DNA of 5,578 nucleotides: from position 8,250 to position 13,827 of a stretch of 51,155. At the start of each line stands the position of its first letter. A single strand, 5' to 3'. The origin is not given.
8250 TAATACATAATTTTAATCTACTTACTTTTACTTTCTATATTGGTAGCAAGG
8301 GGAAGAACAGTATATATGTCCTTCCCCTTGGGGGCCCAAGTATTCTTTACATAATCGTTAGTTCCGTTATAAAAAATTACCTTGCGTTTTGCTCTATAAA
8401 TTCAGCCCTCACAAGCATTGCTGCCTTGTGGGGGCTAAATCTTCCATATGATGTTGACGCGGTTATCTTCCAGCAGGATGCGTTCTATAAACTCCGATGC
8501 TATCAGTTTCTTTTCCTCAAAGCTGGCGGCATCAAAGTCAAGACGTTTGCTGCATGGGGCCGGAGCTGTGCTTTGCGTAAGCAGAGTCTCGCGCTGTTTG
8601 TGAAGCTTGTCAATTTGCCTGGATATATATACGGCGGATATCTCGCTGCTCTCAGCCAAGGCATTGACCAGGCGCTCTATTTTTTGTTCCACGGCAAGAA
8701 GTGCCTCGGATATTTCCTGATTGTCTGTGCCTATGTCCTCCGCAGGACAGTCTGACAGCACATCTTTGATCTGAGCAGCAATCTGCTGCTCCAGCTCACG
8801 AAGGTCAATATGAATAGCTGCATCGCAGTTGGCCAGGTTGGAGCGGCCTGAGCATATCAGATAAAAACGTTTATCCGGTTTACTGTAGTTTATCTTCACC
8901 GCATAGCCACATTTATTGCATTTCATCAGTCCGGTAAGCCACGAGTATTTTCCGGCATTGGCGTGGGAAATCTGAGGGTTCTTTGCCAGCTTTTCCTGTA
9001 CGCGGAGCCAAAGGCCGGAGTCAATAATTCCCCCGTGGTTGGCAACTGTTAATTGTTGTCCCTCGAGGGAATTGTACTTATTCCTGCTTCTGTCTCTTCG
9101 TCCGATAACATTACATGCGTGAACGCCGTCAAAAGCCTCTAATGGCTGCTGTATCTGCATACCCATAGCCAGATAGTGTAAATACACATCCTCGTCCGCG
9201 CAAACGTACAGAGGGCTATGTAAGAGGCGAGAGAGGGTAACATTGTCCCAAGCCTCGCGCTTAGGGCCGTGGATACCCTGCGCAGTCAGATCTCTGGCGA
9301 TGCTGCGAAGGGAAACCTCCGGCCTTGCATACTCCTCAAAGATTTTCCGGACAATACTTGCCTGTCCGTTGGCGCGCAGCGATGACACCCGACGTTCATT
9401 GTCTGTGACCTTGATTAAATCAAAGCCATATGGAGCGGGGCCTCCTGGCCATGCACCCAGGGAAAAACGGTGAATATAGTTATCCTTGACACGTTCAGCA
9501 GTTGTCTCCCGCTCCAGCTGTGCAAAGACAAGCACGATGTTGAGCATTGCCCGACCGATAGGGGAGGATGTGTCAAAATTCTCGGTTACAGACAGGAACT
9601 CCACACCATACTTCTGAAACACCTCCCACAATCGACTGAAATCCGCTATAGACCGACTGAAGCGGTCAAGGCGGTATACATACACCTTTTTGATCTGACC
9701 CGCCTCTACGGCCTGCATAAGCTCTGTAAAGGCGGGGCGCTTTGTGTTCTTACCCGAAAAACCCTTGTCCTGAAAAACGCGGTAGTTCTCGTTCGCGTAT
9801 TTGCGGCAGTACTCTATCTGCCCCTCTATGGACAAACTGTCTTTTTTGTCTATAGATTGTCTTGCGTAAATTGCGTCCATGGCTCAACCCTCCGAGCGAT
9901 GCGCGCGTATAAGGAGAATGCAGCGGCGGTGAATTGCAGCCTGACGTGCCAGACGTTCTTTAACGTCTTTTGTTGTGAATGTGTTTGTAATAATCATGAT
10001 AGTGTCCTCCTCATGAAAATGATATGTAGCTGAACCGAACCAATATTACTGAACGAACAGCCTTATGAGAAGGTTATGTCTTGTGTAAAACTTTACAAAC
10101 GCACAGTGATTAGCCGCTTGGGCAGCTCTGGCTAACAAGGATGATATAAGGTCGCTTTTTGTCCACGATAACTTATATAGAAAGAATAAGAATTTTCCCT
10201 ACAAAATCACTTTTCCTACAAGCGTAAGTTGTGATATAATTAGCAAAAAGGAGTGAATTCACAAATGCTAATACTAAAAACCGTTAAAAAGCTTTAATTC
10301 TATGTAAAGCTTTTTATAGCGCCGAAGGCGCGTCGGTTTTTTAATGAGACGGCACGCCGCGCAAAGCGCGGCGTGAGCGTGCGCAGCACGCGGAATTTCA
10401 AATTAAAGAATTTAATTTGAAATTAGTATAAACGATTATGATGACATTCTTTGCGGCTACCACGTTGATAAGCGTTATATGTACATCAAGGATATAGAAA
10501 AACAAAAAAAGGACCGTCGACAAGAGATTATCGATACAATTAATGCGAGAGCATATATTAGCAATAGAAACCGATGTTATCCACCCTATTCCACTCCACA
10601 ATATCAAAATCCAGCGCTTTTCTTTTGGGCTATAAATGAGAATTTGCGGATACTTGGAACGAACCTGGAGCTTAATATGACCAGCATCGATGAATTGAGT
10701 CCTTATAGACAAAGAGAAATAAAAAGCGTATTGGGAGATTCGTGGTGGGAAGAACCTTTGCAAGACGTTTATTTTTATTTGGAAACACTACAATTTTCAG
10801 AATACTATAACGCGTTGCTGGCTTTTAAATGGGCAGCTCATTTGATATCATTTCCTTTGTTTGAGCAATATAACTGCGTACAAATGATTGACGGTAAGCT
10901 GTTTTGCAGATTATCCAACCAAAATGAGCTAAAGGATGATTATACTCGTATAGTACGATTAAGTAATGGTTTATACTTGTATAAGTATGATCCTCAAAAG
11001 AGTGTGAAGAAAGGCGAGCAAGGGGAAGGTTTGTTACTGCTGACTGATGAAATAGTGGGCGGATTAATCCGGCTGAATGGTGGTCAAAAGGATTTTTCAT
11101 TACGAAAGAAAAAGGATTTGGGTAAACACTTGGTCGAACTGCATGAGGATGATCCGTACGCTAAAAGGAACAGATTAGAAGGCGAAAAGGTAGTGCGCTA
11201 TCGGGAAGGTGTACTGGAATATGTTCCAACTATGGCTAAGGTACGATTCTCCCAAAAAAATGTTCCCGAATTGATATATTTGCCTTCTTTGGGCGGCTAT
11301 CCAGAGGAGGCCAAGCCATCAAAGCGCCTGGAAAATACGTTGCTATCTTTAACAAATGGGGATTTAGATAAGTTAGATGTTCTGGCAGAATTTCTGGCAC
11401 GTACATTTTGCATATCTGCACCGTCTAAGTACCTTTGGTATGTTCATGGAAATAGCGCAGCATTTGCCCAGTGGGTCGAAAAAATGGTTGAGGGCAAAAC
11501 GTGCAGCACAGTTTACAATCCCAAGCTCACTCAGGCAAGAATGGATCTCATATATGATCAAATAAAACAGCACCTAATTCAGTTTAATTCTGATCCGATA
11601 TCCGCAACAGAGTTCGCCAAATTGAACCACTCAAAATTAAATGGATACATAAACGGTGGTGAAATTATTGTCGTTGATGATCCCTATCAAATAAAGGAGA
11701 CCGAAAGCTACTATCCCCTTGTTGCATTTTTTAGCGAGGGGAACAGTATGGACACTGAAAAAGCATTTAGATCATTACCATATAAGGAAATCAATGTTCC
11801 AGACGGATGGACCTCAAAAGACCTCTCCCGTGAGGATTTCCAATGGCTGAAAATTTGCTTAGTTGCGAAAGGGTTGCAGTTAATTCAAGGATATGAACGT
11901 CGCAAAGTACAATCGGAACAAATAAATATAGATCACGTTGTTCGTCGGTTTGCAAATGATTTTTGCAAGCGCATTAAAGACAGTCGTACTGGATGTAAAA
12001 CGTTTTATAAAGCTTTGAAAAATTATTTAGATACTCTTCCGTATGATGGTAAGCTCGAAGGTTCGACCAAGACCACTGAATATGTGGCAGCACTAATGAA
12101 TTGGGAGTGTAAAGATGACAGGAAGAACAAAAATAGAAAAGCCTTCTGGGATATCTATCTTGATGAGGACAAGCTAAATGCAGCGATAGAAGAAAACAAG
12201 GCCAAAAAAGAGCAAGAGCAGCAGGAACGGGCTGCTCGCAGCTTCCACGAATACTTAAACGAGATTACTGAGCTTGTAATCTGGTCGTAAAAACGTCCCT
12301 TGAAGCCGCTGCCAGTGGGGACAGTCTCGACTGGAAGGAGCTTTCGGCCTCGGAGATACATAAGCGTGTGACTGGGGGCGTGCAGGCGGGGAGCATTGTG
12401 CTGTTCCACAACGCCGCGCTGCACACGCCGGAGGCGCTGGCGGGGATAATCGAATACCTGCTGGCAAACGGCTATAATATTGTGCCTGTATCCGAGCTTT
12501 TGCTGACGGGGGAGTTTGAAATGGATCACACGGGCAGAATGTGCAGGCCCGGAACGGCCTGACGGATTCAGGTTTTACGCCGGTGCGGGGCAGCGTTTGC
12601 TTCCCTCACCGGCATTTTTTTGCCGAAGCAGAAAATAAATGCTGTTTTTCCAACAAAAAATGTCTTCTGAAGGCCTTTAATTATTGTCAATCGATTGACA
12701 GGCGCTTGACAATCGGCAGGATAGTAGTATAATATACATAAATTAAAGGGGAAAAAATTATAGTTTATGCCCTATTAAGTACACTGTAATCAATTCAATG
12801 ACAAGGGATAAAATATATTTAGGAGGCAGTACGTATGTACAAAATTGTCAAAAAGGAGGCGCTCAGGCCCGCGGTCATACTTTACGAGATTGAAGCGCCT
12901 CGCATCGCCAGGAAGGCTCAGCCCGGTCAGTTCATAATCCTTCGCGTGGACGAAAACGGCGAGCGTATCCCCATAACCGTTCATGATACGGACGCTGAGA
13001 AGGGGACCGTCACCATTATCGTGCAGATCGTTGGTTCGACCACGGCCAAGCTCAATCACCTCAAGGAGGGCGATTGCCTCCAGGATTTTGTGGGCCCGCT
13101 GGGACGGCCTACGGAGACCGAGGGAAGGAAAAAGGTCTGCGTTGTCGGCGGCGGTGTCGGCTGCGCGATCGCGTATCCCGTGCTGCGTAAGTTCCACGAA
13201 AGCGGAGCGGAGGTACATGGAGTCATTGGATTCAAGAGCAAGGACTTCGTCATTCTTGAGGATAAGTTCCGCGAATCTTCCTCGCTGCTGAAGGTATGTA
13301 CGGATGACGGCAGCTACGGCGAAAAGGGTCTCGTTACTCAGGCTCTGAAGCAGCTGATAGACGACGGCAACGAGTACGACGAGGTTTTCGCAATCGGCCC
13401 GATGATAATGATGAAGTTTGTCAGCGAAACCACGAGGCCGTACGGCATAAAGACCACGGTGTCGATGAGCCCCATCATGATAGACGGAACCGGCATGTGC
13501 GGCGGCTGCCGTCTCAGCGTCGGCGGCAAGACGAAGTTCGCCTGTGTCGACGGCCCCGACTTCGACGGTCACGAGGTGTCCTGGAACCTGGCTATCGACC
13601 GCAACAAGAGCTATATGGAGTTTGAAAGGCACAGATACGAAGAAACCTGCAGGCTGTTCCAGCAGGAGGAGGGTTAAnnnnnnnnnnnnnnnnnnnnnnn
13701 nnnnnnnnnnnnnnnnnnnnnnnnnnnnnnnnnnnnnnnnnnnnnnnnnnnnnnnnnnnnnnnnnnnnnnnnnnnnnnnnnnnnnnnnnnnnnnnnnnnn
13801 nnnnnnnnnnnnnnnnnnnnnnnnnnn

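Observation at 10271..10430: Dispersed structured repeat family (three copies in this window) with compensatory base changes; not assignable to a known RNA or IS family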

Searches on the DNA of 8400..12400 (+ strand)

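Call 52: search_dna_similar(query=window:8400-12400:+, collection=plasmids, mode=distant, max_rows=10)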
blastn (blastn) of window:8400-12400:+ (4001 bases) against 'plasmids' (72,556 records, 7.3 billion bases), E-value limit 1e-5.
No match.

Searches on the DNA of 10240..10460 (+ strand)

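Call 25: search_rna_families(source=window, start=10240, end=10460, threshold=evalue, max_evalue=10)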
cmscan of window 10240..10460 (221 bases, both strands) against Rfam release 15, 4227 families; matches with E-value up to 10: 14.
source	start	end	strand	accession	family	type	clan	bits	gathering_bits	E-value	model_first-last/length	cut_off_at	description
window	10347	10428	-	RF02630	Hrs12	Gene; sRNA;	-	27.1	70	0.012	1-87/87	no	Hfq-regulated sRNA 12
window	10353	10375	+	RF03929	mir-6579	Gene; miRNA;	-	17.9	47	0.71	1-68/68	no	mir-6579 microRNA precursor family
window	10347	10443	+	RF01858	RsaF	Gene; sRNA;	-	17.2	60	0.55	1-119/119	no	RNA Staph. aureus F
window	10377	10430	+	RF02544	mt-tmRNA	Gene;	CL00001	16.1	65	3.5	10-64/77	no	Mitochondrion-encoded tmRNA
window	10274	10348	+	RF02898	AaHKsRNA20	Gene; sRNA;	-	15.9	43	6.9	1-77/77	no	Aggregatibacter sRNA 20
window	10317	10433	+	RF02991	GP20-a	Cis-reg;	-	15.4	47.2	2.6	1-97/97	no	GP20-a RNA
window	10322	10380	+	RF02901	AaHKsRNA41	Gene; sRNA;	-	13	97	0.77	1-187/187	no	Aggregatibacter sRNA 41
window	10372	10460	-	RF02581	tsr32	Gene; sRNA;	-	12.9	98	4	59-151/151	5'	S. aureus tsr32 small RNA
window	10350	10395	+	RF03006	M23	Gene; sRNA;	-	12.6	41.2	8.8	1-53/53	no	M23 RNA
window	10319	10334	-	RF01687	Acido-Lenti-1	Gene; sRNA;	-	12.5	37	1.4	30-45/46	no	Acido-Lenti-1 RNA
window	10315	10426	-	RF02954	DUF3577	Cis-reg;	-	11.7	42.6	9.6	1-105/105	no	DUF3577 RNA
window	10356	10427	-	RF02762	C1_109596F_thermometer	Cis-reg; thermoregulator;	-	10.3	125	0.72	1-227/227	no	C1_109596F 5' UTR thermometer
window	10276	10341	+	RF00441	snoZ242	Gene; snRNA; snoRNA; CD-box;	-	8.3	90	7.5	1-198/198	no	Small nucleolar RNA Z242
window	10354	10373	+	RF02576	tsr1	Gene; sRNA;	-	7.1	235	5.4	538-557/657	no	tsr1 small RNA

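Call 76: search_dna_similar(query=window:10269-10431:+, collection=plasmids, mode=distant, max_evalue=0.001, max_rows=15)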
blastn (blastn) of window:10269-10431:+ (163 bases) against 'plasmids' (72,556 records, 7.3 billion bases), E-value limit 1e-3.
No match.

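Call 77: search_dna_similar(query=window:10269-10431:+, collection=phages, mode=distant, max_evalue=0.001, max_rows=15)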
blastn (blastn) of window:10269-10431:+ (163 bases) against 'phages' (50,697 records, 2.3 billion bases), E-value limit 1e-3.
No match.

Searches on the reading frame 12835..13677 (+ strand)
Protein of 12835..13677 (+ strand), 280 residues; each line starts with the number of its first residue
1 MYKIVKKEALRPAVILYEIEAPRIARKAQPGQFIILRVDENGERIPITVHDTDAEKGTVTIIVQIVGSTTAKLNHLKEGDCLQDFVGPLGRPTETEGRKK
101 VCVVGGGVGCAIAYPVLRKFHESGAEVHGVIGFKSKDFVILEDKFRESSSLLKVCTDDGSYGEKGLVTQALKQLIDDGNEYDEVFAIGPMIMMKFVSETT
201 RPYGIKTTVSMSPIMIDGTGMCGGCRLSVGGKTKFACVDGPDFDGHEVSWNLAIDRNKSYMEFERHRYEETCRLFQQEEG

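Call 13: search_protein_families(library=pfam, proteins=[window:12835-13677:+])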
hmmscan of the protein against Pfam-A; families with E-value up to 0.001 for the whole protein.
window:12835-13677:+ (280 aa): 2 families
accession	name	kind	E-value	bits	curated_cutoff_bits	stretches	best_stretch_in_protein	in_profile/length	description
PF10418.14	DHODB_Fe-S_bind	-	1.3e-12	47.7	23.9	1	214-248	3-40/41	Iron-sulfur cluster binding domain of dihydroorotate dehydrogenase B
PF00970.30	FAD_binding_6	-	5.8e-05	23.8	21.1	1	3-91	3-96/99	Oxidoreductase FAD-binding domain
